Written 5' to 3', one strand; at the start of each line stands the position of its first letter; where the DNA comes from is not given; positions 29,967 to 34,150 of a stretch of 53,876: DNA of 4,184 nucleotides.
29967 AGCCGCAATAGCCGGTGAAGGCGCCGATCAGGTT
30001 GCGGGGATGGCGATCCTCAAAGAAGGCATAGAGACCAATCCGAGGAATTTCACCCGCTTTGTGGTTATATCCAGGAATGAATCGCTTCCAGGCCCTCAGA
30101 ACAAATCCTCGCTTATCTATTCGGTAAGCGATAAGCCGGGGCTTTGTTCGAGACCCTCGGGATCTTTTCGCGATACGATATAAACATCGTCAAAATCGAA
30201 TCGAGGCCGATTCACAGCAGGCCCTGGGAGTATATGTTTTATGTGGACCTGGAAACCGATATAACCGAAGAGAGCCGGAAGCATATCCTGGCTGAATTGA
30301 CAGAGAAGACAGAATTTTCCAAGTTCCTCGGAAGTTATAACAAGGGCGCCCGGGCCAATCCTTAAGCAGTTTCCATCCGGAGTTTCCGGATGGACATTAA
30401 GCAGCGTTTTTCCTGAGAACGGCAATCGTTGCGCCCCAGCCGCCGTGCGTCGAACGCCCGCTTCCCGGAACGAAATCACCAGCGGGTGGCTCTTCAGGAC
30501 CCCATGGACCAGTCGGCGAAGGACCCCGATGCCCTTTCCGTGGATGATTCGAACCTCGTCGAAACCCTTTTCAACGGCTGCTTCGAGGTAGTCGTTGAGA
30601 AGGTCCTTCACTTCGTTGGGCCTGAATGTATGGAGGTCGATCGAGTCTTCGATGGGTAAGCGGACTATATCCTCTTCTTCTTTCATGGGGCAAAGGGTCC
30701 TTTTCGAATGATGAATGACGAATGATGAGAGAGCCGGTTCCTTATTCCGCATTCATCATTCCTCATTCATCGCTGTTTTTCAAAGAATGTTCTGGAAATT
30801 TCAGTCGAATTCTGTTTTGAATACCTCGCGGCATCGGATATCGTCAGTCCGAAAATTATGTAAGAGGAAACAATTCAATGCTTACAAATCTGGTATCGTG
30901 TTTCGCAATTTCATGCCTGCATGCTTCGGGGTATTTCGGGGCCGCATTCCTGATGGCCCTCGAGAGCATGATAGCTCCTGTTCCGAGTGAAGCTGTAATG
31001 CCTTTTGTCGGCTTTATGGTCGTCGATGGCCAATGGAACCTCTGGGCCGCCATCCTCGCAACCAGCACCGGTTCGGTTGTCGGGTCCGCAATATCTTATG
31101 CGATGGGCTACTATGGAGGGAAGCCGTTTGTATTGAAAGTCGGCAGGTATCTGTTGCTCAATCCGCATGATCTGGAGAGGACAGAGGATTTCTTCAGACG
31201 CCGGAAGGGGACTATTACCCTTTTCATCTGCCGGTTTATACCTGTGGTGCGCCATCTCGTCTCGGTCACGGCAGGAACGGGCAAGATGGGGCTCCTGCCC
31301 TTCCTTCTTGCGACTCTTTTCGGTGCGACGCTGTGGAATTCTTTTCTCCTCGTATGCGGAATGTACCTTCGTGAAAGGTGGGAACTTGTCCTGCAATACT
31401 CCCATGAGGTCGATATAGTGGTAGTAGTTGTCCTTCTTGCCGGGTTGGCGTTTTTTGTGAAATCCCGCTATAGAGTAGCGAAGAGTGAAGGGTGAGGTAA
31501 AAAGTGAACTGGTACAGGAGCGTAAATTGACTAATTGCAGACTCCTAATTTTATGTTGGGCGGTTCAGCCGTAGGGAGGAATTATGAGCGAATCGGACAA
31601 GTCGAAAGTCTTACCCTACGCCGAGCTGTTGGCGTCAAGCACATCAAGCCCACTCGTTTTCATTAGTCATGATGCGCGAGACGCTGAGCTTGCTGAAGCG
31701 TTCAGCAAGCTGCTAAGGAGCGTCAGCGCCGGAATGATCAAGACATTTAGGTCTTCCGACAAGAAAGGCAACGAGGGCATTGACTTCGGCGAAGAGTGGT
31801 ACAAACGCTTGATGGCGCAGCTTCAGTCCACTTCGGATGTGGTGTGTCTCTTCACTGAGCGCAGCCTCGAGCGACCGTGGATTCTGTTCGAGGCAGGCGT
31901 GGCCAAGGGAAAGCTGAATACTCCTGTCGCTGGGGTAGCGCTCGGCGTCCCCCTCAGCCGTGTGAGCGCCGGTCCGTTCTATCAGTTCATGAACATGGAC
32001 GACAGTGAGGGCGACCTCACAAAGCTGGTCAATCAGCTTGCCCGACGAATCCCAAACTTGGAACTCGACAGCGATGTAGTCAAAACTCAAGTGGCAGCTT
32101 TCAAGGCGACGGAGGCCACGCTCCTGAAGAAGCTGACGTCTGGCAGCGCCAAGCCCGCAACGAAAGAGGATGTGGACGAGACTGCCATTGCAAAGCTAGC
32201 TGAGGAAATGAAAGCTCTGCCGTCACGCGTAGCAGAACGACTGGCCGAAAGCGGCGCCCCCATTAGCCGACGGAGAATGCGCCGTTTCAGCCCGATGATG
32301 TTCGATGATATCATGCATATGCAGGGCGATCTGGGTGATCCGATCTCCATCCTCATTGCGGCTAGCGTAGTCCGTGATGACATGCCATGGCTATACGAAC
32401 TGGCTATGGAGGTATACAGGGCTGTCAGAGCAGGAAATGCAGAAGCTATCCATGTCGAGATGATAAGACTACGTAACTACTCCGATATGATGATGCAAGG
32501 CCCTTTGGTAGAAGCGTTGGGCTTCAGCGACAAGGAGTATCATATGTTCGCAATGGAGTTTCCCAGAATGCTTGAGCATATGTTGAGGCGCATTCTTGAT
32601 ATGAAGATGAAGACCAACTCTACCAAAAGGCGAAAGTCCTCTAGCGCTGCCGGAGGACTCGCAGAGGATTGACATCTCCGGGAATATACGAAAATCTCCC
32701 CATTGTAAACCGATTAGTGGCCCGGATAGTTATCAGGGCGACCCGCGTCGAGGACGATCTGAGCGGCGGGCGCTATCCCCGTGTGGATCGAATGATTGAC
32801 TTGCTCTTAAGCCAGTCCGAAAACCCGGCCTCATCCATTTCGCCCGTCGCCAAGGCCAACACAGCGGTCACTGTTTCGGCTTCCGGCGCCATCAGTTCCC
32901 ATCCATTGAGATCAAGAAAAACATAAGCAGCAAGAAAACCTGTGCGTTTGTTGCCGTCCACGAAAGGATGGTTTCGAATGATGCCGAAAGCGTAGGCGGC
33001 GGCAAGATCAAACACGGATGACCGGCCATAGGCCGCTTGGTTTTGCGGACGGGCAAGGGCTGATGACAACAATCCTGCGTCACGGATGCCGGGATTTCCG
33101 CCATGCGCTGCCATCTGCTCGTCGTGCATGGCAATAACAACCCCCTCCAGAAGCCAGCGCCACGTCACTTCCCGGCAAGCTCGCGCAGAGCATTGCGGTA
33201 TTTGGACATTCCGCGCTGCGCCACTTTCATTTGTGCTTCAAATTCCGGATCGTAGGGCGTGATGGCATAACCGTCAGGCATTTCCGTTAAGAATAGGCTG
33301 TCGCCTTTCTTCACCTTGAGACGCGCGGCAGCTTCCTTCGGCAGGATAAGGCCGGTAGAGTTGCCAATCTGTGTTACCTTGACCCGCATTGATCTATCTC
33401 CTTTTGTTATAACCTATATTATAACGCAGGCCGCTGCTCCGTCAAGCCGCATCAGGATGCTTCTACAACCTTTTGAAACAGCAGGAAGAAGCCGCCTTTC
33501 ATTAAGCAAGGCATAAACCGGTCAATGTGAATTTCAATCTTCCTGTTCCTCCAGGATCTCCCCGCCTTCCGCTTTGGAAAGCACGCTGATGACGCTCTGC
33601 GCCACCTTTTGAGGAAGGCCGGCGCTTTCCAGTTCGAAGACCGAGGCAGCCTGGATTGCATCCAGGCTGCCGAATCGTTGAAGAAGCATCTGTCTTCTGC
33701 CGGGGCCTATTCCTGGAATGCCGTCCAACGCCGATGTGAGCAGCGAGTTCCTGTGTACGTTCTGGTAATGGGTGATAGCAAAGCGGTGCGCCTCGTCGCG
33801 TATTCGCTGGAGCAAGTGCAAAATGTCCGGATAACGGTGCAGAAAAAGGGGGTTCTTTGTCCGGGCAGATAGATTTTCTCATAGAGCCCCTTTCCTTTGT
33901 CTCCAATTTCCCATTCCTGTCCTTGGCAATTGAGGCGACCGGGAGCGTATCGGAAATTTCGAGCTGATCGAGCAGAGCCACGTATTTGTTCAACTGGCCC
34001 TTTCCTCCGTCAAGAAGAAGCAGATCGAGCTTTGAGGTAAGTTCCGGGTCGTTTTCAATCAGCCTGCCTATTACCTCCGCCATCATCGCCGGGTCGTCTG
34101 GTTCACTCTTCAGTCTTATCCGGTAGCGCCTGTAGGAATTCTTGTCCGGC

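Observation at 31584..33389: Solitary TIR-domain protein with an unassigned C-terminal domain, next to an antitoxin/Doc pair, between dedA and uvrC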

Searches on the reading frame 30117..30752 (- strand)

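Call 3: search_protein_families(library=pfam, proteins=[window:30117-30752:-], max_evalue=0.1)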
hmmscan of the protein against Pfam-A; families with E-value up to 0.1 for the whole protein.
window:30117-30752:- (211 aa): 1 family
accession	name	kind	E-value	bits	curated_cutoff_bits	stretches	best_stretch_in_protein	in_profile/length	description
PF01713.27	Smr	-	7e-19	68.2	25.7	1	38-107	1-71/77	Smr domain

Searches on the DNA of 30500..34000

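Call 78: search_rna_families(source=window, start=30500, end=34000, threshold=evalue, max_evalue=1)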
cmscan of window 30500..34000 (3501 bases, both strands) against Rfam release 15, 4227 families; matches with E-value up to 1: 0.
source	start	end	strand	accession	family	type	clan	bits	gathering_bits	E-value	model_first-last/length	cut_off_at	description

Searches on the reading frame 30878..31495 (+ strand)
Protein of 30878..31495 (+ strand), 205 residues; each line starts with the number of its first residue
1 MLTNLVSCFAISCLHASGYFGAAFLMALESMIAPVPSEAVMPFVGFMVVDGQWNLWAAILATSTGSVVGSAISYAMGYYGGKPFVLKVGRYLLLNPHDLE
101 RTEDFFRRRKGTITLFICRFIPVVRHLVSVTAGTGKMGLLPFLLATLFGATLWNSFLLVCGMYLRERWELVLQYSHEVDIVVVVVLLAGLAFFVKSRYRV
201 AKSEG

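Call 3: search_protein_families(library=pfam, proteins=[window:30878-31495:+], max_evalue=0.1)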
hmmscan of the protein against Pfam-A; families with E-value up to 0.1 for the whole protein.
window:30878-31495:+ (205 aa): 1 family
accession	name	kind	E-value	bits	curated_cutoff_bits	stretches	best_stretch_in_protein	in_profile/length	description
PF09335.16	VTT_dom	-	1.3e-21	77.7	33.9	1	35-162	1-122/123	VTT domain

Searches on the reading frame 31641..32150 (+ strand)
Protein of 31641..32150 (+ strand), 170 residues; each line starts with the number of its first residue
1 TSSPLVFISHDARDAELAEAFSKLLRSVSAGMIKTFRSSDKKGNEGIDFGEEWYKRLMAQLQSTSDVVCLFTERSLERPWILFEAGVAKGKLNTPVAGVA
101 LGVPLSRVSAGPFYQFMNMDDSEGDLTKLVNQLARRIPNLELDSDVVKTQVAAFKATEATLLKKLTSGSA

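Call 50: search_solved_structures(query=A6, max_evalue=1, show_alignments=5)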
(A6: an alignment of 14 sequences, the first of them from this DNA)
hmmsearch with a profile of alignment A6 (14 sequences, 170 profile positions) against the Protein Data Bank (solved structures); distinct sequences matched with E-value up to 1: 5.
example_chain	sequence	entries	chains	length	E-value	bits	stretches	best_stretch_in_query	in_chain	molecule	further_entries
8wcf_A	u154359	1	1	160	0.017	18.2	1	51-100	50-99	Molecular chaperone Tir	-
9phb_G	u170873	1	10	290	0.043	16.9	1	6-87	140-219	SpbK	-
8gkv_A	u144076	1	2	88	0.37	13.8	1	125-169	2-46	Anti-adapter protein IraP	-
6kos_A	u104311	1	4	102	0.68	12.9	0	113-166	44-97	SUWA (Super WA20)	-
31he_AAA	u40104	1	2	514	0.74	12.8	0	25-71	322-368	Tail fiber protein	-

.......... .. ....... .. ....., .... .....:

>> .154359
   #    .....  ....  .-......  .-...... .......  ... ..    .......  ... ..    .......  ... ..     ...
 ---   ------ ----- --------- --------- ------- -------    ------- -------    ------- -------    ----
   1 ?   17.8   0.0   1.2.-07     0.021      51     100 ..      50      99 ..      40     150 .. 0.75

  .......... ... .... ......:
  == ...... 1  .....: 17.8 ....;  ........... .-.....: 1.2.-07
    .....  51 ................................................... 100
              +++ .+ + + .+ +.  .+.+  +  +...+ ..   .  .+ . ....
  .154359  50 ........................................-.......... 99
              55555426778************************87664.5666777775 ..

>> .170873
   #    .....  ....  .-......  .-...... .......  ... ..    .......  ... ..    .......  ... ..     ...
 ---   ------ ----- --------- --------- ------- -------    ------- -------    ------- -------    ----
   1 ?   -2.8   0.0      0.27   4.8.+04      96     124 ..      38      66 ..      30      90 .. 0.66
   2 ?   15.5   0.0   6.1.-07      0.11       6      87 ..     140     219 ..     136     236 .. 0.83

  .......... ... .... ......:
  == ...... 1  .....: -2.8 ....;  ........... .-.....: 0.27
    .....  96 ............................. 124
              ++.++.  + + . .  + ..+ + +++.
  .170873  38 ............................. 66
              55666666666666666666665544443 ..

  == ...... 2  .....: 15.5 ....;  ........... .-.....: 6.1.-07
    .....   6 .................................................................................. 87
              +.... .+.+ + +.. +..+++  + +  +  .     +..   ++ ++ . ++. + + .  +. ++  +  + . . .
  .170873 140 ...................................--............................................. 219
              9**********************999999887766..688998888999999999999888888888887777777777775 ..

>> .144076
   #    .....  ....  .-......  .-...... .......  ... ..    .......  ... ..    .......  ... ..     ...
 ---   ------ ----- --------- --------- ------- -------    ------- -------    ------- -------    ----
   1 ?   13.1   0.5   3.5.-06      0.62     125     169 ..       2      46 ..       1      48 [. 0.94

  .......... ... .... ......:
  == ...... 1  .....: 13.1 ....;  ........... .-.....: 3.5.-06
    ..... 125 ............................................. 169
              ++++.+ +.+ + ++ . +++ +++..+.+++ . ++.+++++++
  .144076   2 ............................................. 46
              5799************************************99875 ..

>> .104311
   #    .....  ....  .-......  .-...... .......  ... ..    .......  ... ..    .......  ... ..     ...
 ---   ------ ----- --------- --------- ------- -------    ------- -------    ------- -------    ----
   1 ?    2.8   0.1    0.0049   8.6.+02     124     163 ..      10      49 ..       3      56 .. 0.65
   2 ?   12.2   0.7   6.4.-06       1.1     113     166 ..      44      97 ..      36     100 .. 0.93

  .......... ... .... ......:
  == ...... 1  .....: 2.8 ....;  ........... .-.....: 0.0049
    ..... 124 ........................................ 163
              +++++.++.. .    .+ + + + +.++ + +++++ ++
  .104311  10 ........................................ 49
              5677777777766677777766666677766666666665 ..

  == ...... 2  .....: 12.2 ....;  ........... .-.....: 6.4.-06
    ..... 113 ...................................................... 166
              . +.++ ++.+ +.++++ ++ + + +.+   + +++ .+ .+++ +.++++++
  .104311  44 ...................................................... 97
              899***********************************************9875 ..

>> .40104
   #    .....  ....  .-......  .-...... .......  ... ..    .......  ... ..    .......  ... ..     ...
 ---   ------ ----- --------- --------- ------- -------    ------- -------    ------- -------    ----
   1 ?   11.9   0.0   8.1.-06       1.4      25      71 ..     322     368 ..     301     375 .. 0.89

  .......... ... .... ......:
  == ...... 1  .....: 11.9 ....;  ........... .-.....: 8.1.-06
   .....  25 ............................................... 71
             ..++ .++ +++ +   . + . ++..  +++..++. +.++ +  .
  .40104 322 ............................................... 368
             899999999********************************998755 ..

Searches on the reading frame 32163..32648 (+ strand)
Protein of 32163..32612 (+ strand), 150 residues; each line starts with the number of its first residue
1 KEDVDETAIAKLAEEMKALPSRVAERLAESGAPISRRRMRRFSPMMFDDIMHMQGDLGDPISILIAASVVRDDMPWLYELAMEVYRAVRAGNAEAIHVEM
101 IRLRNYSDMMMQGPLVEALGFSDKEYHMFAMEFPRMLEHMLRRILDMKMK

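Call 32: search_protein_representatives(protein=window:32163-32612:+)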
Query: 150 residues. Proteins with E-value up to 0.001 (for the whole library): 422; up to 1e-10: 168; up to 1e-30: 13. The best 150 are listed.
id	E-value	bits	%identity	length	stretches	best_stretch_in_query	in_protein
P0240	6.2e-63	227.4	72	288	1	1-148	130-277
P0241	4.3e-59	214.9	69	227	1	2-148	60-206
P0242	5.4e-46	172.6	59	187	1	5-145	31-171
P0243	3.1e-41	157.1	66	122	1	45-148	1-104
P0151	7.4e-41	155.9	54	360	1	5-148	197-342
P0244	3.8e-39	150.4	52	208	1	6-147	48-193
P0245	4.6e-38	146.9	53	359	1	15-144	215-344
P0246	3.5e-36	140.8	52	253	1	10-144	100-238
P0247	2.5e-35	138.0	61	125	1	46-148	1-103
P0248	3.5e-34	134.3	63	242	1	4-105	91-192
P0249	7.5e-34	133.2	52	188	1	1-147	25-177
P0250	1.4e-32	129.1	48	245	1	5-147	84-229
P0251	6.4e-31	123.7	50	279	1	6-148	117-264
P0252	1.4e-30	122.7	52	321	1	31-148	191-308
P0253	7.7e-30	120.2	46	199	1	2-144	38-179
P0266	2.8e-23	99.0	39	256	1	3-147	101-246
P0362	1.0e-12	64.8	28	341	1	10-146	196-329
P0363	1.5e-12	64.3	33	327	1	10-147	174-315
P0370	2.4e-12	63.6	29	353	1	2-135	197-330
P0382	1.8e-11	60.8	32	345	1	4-140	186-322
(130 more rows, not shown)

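Call 43: search_solved_structures(query=A5, max_evalue=10, show_alignments=2)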
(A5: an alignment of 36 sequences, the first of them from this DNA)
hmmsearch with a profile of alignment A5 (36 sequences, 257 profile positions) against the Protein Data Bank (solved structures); distinct sequences matched with E-value up to 10: 4.
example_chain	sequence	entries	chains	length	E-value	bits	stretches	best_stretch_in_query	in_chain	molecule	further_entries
9r1o_A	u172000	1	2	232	0.47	13.5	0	34-116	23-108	sc-apCC-6-DPH-NR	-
6eun_A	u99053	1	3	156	0.7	12.9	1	23-117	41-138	Adhesin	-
6eup_A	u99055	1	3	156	0.7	12.9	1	23-117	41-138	Adhesin A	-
5u32_A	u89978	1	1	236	4.9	10.1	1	58-124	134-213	tRNA ligase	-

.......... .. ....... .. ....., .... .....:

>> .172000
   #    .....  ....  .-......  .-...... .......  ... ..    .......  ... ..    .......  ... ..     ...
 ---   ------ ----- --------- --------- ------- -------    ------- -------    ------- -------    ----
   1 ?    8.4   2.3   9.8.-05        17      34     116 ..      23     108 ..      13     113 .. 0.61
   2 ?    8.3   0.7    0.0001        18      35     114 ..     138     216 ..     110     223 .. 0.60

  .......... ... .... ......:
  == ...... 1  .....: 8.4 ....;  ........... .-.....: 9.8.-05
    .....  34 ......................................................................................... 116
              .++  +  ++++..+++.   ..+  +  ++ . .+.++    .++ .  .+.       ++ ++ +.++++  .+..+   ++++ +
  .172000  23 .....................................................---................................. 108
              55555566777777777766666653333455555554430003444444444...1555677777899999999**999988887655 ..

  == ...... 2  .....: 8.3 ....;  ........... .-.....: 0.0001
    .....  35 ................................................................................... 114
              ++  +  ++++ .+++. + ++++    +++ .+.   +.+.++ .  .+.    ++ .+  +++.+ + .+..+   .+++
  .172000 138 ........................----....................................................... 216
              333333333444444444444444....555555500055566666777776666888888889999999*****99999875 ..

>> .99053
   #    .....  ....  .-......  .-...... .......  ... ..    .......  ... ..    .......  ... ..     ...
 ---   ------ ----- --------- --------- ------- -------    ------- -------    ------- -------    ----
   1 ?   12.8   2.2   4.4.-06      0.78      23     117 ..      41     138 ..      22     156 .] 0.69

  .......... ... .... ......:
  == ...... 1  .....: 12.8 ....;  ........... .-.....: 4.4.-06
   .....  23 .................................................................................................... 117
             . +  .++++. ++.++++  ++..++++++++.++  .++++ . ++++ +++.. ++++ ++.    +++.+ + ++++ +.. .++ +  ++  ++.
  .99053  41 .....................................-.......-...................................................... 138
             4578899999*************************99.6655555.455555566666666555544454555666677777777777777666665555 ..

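Call 54: search_protein_families(library=pfam, proteins=[P0362, P0363, P0370, P0382, P0246, P0266], max_evalue=0.1)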
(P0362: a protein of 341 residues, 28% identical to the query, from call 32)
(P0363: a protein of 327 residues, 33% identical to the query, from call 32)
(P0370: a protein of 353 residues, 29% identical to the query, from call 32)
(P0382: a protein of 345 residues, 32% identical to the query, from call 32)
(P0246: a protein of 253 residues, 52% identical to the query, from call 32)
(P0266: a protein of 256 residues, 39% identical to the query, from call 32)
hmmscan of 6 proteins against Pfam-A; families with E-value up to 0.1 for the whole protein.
P0362 (341 aa): 0 families

P0363 (327 aa): 1 family
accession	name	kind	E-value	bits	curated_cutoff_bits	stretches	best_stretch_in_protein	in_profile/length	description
PF13676.11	TIR_2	-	7.3e-09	36.6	28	1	3-114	1-109/122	TIR domain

P0370 (353 aa): 3 families
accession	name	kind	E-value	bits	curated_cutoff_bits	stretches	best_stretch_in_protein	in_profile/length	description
PF13676.11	TIR_2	-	1.3e-07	32.6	28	1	29-125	1-92/122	TIR domain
PF08937.16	ThsB_TIR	-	4.3e-05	24.3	21.2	1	30-124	1-95/100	Thoeris protein ThsB, TIR-like domain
PF22069.2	Androglobin_IV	-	0.024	15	27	1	309-350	19-59/109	Androglobin, domain IV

P0382 (345 aa): 1 family
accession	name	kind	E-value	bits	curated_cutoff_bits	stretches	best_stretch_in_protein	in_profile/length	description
PF13676.11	TIR_2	-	0.00054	20.9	28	1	18-101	1-76/122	TIR domain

P0246 (253 aa): 0 families

P0266 (256 aa): 0 families

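Call 71: search_protein_families(library=phrogs, proteins=[P0362, P0363], max_evalue=0.01)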
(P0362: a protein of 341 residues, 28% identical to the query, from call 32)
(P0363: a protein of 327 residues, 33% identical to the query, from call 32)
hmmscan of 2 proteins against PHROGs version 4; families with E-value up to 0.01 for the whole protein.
P0362 (341 aa): 5 families
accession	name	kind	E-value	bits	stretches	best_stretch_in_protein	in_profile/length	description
phrog_3634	-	unknown function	1.8e-51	176.1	1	6-240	2-220/237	-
phrog_10872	-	unknown function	5.4e-34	118.9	1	5-209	20-218/306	-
phrog_26406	-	unknown function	3.6e-11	43.7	1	7-110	204-308/343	-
phrog_24340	-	unknown function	0.0089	17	0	97-197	16-115/157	-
phrog_34727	-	unknown function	0.01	17.1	0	281-332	3-54/88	-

P0363 (327 aa): 2 families
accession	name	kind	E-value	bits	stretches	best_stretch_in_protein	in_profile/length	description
phrog_13899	-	unknown function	1.5e-56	192.9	1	1-207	1-211/275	-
phrog_29177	-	unknown function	0.00025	21.7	1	2-123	5-127/250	-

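Call 72: search_protein_families(library=padloc, proteins=[P0363, P0362, P0370], max_evalue=0.001)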
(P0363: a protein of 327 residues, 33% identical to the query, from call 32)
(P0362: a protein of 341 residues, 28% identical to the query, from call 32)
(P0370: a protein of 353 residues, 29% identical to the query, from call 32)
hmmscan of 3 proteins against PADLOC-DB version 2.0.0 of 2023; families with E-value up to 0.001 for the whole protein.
P0363 (327 aa): 3 families
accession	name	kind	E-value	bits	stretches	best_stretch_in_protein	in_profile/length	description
PDLC03016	TIR-TM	-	4e-54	182.5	1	1-189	1-197/293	-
PDLC05062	PDC-S66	-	0.00073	17.1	0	3-88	151-234/282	-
PDLC00424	ThsB1|ThsB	-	0.00074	17.4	0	3-93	104-193/234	TIR-like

P0362 (341 aa): 1 family
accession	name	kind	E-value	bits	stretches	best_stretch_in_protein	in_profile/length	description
PDLC00733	Effector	-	5.2e-09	33.4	1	22-141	258-374/388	TIR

P0370 (353 aa): 5 families
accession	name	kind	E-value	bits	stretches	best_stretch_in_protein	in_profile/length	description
PDLC03016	TIR-TM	-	1.4e-12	46.1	1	69-214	38-187/293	-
PDLC00419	ThsB1|ThsB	-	1.6e-06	26.1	1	10-134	11-131/165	TIR-like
PDLC00436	ThsB1|ThsB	-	1.7e-06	25.6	1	11-124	19-129/183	TIR-like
PDLC03825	spbK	-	1.9e-05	22.2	1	9-109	131-229/308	-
PDLC00418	ThsB1|ThsB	-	0.00089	17.1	0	29-122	7-98/155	TIR-like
